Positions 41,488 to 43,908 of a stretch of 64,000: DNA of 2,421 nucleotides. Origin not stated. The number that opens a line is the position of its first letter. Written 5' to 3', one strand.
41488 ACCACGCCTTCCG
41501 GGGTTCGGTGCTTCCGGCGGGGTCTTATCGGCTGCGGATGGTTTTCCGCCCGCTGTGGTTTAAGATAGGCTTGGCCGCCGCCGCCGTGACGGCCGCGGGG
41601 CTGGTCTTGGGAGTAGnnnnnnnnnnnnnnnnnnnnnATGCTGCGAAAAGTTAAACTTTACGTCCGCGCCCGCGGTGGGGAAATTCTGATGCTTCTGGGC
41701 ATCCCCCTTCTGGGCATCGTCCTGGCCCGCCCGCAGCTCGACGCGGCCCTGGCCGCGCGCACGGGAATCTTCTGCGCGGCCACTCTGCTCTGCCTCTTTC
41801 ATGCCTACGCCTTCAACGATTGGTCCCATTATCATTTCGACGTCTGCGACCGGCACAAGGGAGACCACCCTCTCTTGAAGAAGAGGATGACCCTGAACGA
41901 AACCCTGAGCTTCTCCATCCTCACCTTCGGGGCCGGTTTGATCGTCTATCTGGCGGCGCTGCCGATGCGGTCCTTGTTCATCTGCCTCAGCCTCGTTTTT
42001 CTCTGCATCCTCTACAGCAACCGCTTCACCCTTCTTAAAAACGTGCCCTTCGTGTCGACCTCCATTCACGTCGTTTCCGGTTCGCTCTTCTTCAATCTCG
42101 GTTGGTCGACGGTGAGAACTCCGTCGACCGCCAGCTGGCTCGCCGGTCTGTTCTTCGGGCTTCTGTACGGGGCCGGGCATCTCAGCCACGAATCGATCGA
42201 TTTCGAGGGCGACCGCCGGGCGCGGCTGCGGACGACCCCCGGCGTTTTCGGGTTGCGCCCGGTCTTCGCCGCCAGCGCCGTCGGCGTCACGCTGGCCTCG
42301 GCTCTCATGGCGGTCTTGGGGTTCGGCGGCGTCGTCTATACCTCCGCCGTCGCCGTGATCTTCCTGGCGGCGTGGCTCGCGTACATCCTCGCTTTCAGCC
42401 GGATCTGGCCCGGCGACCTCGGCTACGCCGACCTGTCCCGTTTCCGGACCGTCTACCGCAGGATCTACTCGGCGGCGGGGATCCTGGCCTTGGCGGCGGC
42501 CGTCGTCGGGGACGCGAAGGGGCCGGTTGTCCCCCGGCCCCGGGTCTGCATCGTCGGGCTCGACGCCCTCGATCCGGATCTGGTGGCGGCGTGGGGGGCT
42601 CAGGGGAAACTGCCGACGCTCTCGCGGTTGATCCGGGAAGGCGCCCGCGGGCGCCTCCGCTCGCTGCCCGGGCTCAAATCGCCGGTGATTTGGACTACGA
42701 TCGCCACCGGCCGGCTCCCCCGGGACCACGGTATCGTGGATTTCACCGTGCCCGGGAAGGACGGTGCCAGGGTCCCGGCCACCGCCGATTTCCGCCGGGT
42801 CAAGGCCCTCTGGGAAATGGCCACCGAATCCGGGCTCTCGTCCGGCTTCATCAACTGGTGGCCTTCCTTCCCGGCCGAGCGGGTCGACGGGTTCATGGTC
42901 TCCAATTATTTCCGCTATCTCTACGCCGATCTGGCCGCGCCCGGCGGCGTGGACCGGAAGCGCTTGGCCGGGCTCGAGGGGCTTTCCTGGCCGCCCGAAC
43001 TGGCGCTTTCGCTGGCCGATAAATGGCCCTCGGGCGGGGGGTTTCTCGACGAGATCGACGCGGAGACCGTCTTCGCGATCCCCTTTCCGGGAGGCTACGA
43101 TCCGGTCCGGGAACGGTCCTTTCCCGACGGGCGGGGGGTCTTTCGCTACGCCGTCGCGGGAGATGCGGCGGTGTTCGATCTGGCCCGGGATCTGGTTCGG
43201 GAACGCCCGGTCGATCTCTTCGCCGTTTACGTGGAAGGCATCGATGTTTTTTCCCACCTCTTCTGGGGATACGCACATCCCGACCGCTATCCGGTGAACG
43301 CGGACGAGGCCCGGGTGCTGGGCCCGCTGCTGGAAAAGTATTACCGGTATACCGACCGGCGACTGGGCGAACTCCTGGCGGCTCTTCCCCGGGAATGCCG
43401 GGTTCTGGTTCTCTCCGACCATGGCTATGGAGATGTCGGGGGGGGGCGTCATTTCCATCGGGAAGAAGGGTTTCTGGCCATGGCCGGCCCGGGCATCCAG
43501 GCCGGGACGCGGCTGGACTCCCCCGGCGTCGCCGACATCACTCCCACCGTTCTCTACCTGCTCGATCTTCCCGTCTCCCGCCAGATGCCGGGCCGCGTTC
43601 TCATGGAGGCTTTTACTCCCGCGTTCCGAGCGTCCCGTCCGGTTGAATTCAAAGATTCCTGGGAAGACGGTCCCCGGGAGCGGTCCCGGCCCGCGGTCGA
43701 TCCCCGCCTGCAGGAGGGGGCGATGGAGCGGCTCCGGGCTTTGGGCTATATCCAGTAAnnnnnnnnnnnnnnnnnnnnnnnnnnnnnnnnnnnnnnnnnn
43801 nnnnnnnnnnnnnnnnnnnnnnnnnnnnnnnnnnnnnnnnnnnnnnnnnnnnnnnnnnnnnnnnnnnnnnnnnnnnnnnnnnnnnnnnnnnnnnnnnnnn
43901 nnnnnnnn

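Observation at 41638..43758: Fusion of a UbiA-like polyprenyl/phosphoribosyl transferase domain with an NPP-type phosphodiesterase/phosphatase domain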

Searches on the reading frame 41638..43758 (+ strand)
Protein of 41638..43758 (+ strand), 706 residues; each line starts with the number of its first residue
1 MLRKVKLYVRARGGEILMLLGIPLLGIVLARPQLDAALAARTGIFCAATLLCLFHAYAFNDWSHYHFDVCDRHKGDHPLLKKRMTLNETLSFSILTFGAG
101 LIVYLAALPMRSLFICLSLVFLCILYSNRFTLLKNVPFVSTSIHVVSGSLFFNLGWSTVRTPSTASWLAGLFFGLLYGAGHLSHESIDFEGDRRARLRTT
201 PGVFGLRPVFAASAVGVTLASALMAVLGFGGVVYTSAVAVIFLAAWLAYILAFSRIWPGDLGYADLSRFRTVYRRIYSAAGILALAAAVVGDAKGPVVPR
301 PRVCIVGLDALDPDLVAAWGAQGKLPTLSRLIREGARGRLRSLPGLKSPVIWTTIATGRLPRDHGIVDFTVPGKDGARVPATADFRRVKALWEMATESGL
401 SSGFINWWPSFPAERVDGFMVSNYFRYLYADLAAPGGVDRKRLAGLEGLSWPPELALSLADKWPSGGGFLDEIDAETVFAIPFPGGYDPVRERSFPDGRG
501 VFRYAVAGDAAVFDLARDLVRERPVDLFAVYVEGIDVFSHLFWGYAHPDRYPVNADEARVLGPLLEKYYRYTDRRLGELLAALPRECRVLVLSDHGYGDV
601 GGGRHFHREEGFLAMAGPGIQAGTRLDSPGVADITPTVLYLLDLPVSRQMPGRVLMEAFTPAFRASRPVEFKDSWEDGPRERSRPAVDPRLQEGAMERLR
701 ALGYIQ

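Call 4: search_protein_families(library=ncbifam, proteins=[window:41638-43758:+], max_evalue=0.1)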
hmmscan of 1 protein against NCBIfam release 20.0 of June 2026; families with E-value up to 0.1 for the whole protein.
window:41638-43758:+ (706 aa): 8 families
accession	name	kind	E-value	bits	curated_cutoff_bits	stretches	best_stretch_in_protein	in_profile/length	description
NF009523.0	PRK12884.1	equivalog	6.9e-11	41.9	269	1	24-243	24-237/279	prenyltransferase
NF009521.0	PRK12882.1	equivalog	4.7e-08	32.6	296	1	24-254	25-251/280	geranylgeranylglycerol-phosphate geranylgeranyltransferase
NF009516.0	PRK12875.1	equivalog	1.9e-07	30.5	205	1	17-228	30-239/292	prenyltransferase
TIGR01473.1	cyoE_ctaB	equivalog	2.2e-07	31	210.3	1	24-253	20-249/281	heme o synthase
NF003766.0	PRK05362.1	equivalog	0.0056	15.5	256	1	571-646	309-384/396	phosphopentomutase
NF038075.1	fam_STM4013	hypoth_equivalog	0.018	14.5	250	0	570-601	205-240/261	STM4013/SEN3800 family hydrolase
TIGR01475.1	ubiA_other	subfamily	0.038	13.4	180.8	1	101-247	94-242/282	UbiA-like polyprenyltransferase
NF009526.0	PRK12888.1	equivalog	0.081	12.3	364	0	100-250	108-259/301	4-hydroxybenzoate octaprenyltransferase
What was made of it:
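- On DGGGP synthase: 32.6 bits vs cut-off 296 (call 4).
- On ebo system (EboA-F): No EboC model appears among the window protein's NCBIfam hits at E <= 0.1 (call 4).
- No DPPR-synthase NCBIfam hit at E <= 0.1 (call 4).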

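Call 5: search_protein_families(library=pfam, proteins=[window:41638-43758:+], max_evalue=0.01)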
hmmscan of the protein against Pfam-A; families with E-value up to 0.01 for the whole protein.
window:41638-43758:+ (706 aa): 2 families
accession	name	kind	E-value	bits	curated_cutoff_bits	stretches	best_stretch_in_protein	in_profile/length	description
PF01663.27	Phosphodiest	-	8.9e-28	98.3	23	1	303-606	1-229/342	Type I phosphodiesterase / nucleotide pyrophosphatase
PF01040.23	UbiA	-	2e-22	80.2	34.2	1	24-250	6-230/250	UbiA prenyltransferase family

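Call 7: find_homologous_proteins(query=window:41638-43758:+, max_evalue=0.00001)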
Query window:41638-43758:+ (706 aa): 51 proteins with E <= 0.00001 among 8000 candidates.
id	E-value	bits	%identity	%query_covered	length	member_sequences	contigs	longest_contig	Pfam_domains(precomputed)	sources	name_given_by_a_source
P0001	0.0e+0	1574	100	98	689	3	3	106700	PF01040.24,PF01663.28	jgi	-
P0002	5.6e-237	807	54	98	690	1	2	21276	PF01040.24,PF01663.28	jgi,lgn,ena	-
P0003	2.0e-58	216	38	58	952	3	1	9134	PF14559.13,PF23914.2,PF00515.35,PF13432.13,PF13428.13,PF13181.13,PF01663.28,PF07719.24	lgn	-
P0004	1.1e-55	207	36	58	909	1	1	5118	PF13432.13,PF01663.28,PF07719.24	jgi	-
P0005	4.3e-54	202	36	58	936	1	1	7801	PF13431.13,PF23914.2,PF13176.13,PF13428.13,PF07721.21,PF14559.13,PF00515.35,PF13424.13,PF13432.13,PF13181.13,PF01663.28,PF07719.24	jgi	-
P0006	2.8e-52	196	34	58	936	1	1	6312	PF14559.13,PF13469.13,PF00515.35,PF13432.13,PF13428.13,PF00685.34,PF01663.28,PF07719.24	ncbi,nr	ncbi:MAG: alkaline phosphatase family protein [Cytophagales bacterium]|nr:alkaline phosphatase famil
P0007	3.7e-48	182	33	58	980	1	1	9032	PF14559.13,PF23914.2,PF00515.35,PF13424.13,PF13176.13,PF13428.13,PF13181.13,PF01663.28,PF07719.24,PF13174.13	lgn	-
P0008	1.0e-44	171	33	58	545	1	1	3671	PF01663.28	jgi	jgi:predicted AlkP superfamily phosphohydrolase/phosphomutase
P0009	2.1e-44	170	38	41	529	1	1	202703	PF01663.28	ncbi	ncbi:MAG: alkaline phosphatase family protein [Acidobacteriota bacterium]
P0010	6.6e-44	168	35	51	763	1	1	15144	PF13431.13,PF23914.2,PF13414.13,PF13176.13,PF13428.13,PF13374.13,PF14559.13,PF13371.13,PF00515.35,PF13424.13,PF13432.13,PF13181.13,PF01663.28,PF07719.24,PF13174.13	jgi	-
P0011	1.2e-40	158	36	42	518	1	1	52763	PF01663.28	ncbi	ncbi:MAG: alkaline phosphatase family protein [Acidobacteriota bacterium]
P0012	1.6e-39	154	32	43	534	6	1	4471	PF01663.28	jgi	jgi:predicted AlkP superfamily phosphohydrolase/phosphomutase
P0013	2.0e-39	153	34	54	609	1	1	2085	PF01663.28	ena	-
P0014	4.5e-38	149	33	55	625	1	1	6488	PF01663.28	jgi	jgi:predicted AlkP superfamily phosphohydrolase/phosphomutase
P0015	8.7e-36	141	32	54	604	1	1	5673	PF01663.28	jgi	jgi:predicted AlkP superfamily phosphohydrolase/phosphomutase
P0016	1.7e-35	141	31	56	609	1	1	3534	PF01663.28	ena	-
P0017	1.8e-35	140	32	60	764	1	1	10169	PF03704.24,PF13431.13,PF09976.16,PF23914.2,PF13414.13,PF13176.13,PF13428.13,PF13374.13,PF14559.13,PF24575.2,PF00515.35,PF12895.14,PF13424.13,PF13432.13,PF13181.13,PF01663.28,PF07719.24,PF13174.13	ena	-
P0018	2.1e-35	140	33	55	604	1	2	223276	PF01663.28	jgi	jgi:predicted AlkP superfamily phosphohydrolase/phosphomutase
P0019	2.7e-35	140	31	56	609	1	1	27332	PF01663.28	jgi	jgi:predicted AlkP superfamily phosphohydrolase/phosphomutase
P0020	7.2e-35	138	31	54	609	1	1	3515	PF01663.28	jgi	jgi:predicted AlkP superfamily phosphohydrolase/phosphomutase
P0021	1.5e-34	137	33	54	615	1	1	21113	PF01663.28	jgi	jgi:hypothetical protein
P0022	2.1e-34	137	32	58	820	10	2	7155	PF13431.13,PF23914.2,PF13414.13,PF13176.13,PF13428.13,PF14559.13,PF13371.13,PF00515.35,PF13424.13,PF13432.13,PF13181.13,PF01663.28,PF07719.24,PF13174.13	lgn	-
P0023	3.1e-34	136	32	54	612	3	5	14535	PF01663.28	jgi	jgi:predicted AlkP superfamily phosphohydrolase/phosphomutase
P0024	3.9e-34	136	30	53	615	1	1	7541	PF01663.28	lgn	-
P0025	5.6e-34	136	31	56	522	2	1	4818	PF01663.28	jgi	jgi:predicted AlkP superfamily phosphohydrolase/phosphomutase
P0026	8.2e-34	135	32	54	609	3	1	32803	PF01663.28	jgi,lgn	-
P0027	1.2e-33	134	31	55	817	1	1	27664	PF14559.13,PF13431.13,PF13414.13,PF13371.13,PF00515.35,PF13424.13,PF13432.13,PF13428.13,PF13181.13,PF01663.28,PF07719.24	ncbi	-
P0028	1.5e-33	134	32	54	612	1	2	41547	PF01663.28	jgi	jgi:hypothetical protein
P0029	1.6e-33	134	32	54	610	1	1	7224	PF01663.28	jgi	jgi:predicted AlkP superfamily phosphohydrolase/phosphomutase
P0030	2.1e-33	134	33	54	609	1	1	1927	PF01663.28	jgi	jgi:predicted AlkP superfamily phosphohydrolase/phosphomutase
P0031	5.7e-33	132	29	42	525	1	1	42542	PF01663.28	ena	-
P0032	2.7e-32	130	32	60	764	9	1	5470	PF03704.24,PF13431.13,PF09976.16,PF13414.13,PF13176.13,PF13428.13,PF14559.13,PF24575.2,PF13371.13,PF00515.35,PF12895.14,PF13424.13,PF13432.13,PF13429.13,PF13181.13,PF01663.28,PF07719.24,PF13174.13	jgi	-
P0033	1.3e-31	128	31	58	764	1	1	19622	PF03704.24,PF13431.13,PF09976.16,PF13414.13,PF13176.13,PF13428.13,PF14559.13,PF24575.2,PF13371.13,PF00515.35,PF12895.14,PF13424.13,PF13432.13,PF13429.13,PF13181.13,PF01663.28,PF07719.24,PF13174.13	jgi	jgi:tetratricopeptide (TPR) repeat protein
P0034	2.0e-31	127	32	54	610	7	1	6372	PF01663.28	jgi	jgi:predicted AlkP superfamily phosphohydrolase/phosphomutase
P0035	8.5e-31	125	31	54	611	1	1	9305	PF01663.28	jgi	jgi:predicted AlkP superfamily phosphohydrolase/phosphomutase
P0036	8.8e-31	125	30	57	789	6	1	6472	PF13431.13,PF13414.13,PF13176.13,PF13428.13,PF14559.13,PF13371.13,PF00515.35,PF12895.14,PF13424.13,PF13432.13,PF13181.13,PF01663.28,PF07719.24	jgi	jgi:tetratricopeptide (TPR) repeat protein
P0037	1.3e-29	121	34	59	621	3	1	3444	PF01663.28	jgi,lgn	-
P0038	1.7e-29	121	32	53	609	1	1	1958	PF01663.28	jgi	jgi:predicted AlkP superfamily phosphohydrolase/phosphomutase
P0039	2.0e-29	120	31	54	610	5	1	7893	PF01663.28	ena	-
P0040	5.7e-29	119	31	54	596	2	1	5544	PF01663.28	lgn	-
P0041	1.3e-28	118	31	54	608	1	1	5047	PF01663.28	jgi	jgi:Type I phosphodiesterase / nucleotide pyrophosphatase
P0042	3.1e-28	117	31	54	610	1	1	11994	PF01663.28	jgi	jgi:predicted AlkP superfamily phosphohydrolase/phosphomutase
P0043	3.2e-26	110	31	54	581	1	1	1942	PF01663.28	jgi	jgi:predicted AlkP superfamily phosphohydrolase/phosphomutase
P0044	4.6e-26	109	33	58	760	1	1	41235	PF14559.13,PF13431.13,PF13414.13,PF00515.35,PF12895.14,PF13424.13,PF13432.13,PF13428.13,PF01663.28,PF07719.24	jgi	jgi:tetratricopeptide (TPR) repeat protein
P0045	4.8e-26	109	29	54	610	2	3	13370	PF01663.28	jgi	jgi:predicted AlkP superfamily phosphohydrolase/phosphomutase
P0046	8.5e-25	105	31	60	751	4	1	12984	PF13431.13,PF23914.2,PF13414.13,PF13176.13,PF13428.13,PF14559.13,PF24575.2,PF13371.13,PF00515.35,PF12895.14,PF13424.13,PF13432.13,PF13429.13,PF13181.13,PF01663.28,PF07719.24,PF13174.13,PF20308.5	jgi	jgi:tetratricopeptide (TPR) repeat protein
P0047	3.3e-24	103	30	54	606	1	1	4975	PF01663.28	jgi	jgi:hypothetical protein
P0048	3.5e-23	100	26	43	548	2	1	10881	PF01663.28,PF00884.29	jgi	-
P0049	4.3e-22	96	30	44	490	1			PF01663.28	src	-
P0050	1.9e-19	87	38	23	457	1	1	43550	PF01663.28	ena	-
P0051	1.3e-16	78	26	66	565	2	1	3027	PF01663.28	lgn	-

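Call 8: search_solved_structures(query=window:41638-43758:+, max_evalue=0.01, show_alignments=3)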
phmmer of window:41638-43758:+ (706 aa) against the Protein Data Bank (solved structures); distinct sequences matched with E-value up to 0.01: 0.
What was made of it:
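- Tried and rejected: phmmer of the full protein against PDB found nothing (call 8).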

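Call 13: find_encoding_contigs(protein=P0002, flank=10000, max_places=4)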
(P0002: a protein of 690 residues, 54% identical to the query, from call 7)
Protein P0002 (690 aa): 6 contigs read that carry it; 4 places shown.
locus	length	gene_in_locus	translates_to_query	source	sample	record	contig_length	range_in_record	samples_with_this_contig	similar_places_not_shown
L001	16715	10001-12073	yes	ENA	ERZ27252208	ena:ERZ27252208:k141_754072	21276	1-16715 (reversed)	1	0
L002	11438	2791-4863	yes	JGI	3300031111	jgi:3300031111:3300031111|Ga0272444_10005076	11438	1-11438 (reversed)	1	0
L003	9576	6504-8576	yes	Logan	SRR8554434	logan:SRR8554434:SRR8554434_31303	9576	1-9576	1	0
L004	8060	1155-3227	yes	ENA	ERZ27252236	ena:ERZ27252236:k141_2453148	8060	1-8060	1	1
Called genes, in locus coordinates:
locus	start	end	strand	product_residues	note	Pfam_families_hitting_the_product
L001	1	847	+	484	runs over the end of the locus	PF02310:B12-binding, PF04055:Radical_SAM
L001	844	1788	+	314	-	PF00535:Glycos_transf_2, PF13641:Glyco_tranf_2_3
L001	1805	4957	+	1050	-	-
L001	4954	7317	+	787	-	-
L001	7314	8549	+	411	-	PF13472:Lipase_GDSL_2 (faint)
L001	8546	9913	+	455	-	-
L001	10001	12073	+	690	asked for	PF01040:UbiA, PF01663:Phosphodiest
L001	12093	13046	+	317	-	PF01073:3Beta_HSD, PF01370:Epimerase, PF02719:Polysacc_synt_2, PF04321:RmlD_sub_bind, PF07993:NAD_binding_4 (faint), PF13460:NAD_binding_10 (weak), PF16363:GDP_Man_Dehyd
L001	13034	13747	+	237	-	PF00483:NTP_transferase, PF12804:NTP_transf_3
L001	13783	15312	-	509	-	PF02142:MGS, PF01808:AICARFT_IMPCHas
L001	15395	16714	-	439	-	?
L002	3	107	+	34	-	?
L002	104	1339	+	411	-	PF13472:Lipase_GDSL_2 (faint)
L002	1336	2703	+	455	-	-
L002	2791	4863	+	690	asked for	PF01040:UbiA, PF01663:Phosphodiest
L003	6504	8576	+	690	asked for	PF01040:UbiA, PF01663:Phosphodiest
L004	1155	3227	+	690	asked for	PF01040:UbiA, PF01663:Phosphodiest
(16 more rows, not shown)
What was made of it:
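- Checked: It occurs on six contigs from ENA, JGI and Logan samples (call 13).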
